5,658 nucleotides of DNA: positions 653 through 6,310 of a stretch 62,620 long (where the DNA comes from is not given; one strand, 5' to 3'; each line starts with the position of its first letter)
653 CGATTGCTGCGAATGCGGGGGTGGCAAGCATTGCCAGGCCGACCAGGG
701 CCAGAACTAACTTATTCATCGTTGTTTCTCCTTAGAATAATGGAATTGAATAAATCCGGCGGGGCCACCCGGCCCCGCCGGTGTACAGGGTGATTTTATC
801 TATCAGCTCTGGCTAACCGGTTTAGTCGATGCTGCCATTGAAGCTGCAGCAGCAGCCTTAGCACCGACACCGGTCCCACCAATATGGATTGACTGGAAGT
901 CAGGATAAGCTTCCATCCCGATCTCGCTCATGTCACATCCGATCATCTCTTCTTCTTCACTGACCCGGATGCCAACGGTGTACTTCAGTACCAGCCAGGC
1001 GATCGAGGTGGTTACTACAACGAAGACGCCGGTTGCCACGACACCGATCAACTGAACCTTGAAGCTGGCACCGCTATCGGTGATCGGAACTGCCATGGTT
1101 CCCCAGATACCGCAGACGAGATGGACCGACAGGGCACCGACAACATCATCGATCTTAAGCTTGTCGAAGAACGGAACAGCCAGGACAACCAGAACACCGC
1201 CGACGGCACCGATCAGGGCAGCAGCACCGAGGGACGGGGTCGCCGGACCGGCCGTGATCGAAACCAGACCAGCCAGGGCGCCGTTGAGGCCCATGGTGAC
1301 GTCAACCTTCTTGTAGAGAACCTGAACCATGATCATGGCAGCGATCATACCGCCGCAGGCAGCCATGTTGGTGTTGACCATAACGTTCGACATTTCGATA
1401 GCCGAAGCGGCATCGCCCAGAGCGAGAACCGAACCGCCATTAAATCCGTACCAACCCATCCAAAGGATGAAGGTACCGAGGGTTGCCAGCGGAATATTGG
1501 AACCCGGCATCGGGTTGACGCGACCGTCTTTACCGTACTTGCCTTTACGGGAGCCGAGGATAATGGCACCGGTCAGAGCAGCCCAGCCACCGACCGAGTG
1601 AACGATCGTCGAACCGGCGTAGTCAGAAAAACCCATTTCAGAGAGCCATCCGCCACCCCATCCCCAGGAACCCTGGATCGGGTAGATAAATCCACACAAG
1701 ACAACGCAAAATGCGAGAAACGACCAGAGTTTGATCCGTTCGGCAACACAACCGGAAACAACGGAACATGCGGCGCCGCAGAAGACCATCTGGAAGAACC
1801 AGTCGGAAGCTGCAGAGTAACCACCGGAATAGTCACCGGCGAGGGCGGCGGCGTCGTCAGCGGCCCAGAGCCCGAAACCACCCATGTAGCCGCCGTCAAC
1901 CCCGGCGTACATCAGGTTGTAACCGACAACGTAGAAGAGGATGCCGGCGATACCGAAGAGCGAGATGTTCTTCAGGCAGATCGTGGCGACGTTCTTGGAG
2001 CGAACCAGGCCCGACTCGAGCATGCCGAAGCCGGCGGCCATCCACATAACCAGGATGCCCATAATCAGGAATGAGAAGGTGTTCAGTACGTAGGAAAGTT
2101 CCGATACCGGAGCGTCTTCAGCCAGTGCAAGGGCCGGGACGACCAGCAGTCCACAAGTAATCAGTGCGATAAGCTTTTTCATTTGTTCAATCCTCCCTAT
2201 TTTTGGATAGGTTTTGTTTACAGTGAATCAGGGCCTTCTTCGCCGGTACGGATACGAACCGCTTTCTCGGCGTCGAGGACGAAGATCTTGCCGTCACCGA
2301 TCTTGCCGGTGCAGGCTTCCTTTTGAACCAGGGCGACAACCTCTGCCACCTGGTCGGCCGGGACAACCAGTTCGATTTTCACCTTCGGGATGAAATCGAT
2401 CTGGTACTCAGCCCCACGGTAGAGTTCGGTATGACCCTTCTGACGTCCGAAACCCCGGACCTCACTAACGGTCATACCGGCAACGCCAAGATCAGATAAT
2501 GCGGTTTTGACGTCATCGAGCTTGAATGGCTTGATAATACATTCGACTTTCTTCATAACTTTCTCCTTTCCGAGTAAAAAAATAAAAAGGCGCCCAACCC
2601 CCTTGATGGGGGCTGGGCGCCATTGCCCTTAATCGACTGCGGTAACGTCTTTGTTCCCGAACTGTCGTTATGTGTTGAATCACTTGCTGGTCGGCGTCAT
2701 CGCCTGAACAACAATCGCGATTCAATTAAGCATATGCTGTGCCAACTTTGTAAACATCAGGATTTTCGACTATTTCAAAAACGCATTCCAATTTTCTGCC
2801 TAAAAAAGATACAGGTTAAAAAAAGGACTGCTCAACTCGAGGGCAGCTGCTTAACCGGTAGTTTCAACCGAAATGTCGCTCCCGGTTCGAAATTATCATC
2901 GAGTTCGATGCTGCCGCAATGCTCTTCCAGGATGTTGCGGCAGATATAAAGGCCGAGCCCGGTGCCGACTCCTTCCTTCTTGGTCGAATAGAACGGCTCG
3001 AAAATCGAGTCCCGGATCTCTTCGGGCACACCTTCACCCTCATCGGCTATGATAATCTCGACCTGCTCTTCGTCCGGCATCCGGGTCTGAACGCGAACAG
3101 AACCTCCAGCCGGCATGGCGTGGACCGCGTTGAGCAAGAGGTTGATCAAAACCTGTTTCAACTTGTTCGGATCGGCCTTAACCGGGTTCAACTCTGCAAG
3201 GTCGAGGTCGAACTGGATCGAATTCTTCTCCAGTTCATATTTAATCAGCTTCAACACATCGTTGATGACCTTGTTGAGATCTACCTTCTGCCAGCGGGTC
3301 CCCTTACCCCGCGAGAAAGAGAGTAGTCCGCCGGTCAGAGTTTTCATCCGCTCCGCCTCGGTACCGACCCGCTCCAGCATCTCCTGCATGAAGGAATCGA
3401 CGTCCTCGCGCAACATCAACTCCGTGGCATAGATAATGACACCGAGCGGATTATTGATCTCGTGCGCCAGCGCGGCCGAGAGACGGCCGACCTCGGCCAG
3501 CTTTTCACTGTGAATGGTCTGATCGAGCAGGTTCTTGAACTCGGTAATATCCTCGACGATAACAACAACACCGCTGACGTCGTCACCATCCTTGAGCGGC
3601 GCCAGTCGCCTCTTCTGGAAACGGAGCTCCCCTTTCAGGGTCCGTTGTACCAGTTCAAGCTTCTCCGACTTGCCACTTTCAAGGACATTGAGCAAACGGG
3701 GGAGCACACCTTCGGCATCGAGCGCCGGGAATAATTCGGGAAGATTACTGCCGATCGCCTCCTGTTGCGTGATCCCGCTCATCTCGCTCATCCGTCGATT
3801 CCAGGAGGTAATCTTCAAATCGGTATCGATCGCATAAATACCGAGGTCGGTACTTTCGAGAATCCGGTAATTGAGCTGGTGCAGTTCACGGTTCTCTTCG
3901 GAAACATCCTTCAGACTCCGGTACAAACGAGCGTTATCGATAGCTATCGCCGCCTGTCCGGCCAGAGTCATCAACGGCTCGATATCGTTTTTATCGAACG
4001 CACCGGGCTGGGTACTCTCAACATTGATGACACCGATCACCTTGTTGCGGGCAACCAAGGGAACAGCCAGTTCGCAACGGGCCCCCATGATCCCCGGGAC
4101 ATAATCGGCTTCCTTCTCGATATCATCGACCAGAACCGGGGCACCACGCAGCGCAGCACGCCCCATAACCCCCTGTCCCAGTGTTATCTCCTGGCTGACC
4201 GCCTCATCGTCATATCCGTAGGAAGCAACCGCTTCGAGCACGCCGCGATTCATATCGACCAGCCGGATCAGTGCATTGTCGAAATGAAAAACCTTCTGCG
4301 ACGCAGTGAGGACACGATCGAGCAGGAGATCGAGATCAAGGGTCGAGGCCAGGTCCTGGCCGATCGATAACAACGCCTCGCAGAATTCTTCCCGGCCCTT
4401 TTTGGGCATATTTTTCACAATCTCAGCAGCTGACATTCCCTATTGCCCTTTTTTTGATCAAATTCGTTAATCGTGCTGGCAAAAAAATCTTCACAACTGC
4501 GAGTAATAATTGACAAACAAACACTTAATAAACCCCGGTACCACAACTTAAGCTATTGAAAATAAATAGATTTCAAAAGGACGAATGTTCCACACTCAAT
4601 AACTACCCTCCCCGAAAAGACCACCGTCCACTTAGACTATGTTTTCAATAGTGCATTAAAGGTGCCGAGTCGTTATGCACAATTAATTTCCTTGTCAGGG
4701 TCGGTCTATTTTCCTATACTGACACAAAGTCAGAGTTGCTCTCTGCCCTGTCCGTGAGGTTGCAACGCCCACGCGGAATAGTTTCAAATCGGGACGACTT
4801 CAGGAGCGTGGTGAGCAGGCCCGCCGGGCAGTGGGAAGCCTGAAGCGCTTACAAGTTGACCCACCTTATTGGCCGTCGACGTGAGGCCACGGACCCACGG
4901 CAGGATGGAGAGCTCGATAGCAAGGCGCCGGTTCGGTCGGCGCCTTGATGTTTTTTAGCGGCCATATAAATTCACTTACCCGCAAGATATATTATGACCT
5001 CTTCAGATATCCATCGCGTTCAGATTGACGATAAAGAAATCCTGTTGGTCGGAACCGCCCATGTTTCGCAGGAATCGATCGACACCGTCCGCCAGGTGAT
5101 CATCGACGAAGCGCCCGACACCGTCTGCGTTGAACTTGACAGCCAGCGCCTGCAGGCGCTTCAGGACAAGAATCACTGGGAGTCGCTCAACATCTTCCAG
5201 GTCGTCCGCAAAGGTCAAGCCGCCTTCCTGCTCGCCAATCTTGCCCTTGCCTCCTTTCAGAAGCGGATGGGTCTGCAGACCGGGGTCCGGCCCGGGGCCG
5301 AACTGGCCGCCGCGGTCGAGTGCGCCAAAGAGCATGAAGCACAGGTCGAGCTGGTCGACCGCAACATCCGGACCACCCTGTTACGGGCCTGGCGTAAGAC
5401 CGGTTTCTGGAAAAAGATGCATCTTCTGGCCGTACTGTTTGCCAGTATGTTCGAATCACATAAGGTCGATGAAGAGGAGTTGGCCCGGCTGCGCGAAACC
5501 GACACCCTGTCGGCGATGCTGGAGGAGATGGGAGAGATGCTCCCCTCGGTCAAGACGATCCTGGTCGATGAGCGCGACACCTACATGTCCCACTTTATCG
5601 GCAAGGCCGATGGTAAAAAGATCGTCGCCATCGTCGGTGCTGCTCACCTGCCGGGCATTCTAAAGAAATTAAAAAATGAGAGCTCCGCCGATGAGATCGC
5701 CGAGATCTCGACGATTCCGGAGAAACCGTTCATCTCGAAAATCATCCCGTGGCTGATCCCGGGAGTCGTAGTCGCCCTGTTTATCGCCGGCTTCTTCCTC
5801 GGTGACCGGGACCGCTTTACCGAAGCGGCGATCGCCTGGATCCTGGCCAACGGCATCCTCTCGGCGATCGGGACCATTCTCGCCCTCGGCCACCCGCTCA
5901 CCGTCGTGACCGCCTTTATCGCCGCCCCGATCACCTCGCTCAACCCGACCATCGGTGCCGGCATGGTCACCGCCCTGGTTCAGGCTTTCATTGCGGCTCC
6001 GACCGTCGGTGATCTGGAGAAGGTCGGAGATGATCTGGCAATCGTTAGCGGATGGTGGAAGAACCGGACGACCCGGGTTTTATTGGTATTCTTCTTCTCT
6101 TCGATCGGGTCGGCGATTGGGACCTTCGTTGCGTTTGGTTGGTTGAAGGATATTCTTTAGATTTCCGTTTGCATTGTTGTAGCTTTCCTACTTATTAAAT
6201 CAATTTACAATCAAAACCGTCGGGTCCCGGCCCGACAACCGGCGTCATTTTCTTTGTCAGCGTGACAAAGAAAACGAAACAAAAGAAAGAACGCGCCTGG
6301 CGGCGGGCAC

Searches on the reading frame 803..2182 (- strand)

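Call 66: search_protein_families(library=pfam, proteins=[window:803-2182:-], max_evalue=0.00001)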
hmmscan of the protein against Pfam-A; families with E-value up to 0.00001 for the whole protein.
window:803-2182:- (459 aa): 1 family
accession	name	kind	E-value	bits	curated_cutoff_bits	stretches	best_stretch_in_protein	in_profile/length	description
PF00909.26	Ammonium_transp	-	8.9e-103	344.5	23.2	1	38-426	3-399/399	Ammonium Transporter Family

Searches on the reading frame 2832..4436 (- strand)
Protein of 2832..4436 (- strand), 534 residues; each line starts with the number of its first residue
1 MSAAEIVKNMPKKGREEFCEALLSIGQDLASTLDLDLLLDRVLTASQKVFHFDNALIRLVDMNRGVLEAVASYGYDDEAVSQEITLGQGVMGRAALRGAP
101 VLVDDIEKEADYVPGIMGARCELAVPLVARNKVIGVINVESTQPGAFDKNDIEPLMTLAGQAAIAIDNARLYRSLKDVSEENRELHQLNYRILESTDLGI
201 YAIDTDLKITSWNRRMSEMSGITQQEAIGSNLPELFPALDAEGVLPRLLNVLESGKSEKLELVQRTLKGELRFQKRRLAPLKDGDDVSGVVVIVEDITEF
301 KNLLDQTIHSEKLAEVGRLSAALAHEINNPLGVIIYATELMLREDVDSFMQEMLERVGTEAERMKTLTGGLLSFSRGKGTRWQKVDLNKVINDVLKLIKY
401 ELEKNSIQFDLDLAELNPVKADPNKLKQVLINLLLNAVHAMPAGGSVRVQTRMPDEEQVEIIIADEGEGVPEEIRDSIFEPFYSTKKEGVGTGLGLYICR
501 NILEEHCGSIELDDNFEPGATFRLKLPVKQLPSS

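Call 66: search_protein_families(library=pfam, proteins=[window:2832-4436:-], max_evalue=0.00001)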
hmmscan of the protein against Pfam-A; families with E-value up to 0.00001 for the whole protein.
window:2832-4436:- (534 aa): 10 families
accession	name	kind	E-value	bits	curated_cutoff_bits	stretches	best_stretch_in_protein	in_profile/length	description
PF02518.31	HATPase_c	-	1.4e-25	90.3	26.4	1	422-529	2-110/111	Histidine kinase-, DNA gyrase B-, and HSP90-like ATPase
PF13185.12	GAF_2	-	6.3e-23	81.9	28.6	1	33-167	2-136/136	GAF domain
PF08448.16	PAS_4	-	7.1e-18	65.3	23.1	1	193-301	1-109/110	PAS fold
PF13492.12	GAF_3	-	3.1e-16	60.4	27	1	34-168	1-129/129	GAF domain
PF01590.32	GAF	-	1.6e-15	58.3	22.4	1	34-166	1-133/133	GAF domain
PF00989.32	PAS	-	3.9e-13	49.8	22.6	1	190-297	4-113/113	PAS fold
PF00512.31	HisKA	-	9.9e-13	48.4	26.9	1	317-377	3-63/66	His Kinase A (phospho-acceptor) domain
PF13426.13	PAS_9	-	1.3e-09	38.7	27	1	201-299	5-103/103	PAS domain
PF13188.13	PAS_8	-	3.7e-06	27.1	21.8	0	191-242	5-53/65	PAS domain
PF13596.12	PAS_10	-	8.4e-06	26.8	22.1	0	192-298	4-106/106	PAS domain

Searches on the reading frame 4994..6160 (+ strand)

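Call 66: search_protein_families(library=pfam, proteins=[window:4994-6160:+], max_evalue=0.00001)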
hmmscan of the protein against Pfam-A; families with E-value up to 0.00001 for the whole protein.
window:4994-6160:+ (388 aa): 1 family
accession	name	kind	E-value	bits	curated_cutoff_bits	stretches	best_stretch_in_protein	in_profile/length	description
PF01963.22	TraB_PrgY_gumN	-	5.1e-37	128.6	26.8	1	7-228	3-256/263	TraB/PrgY/gumN family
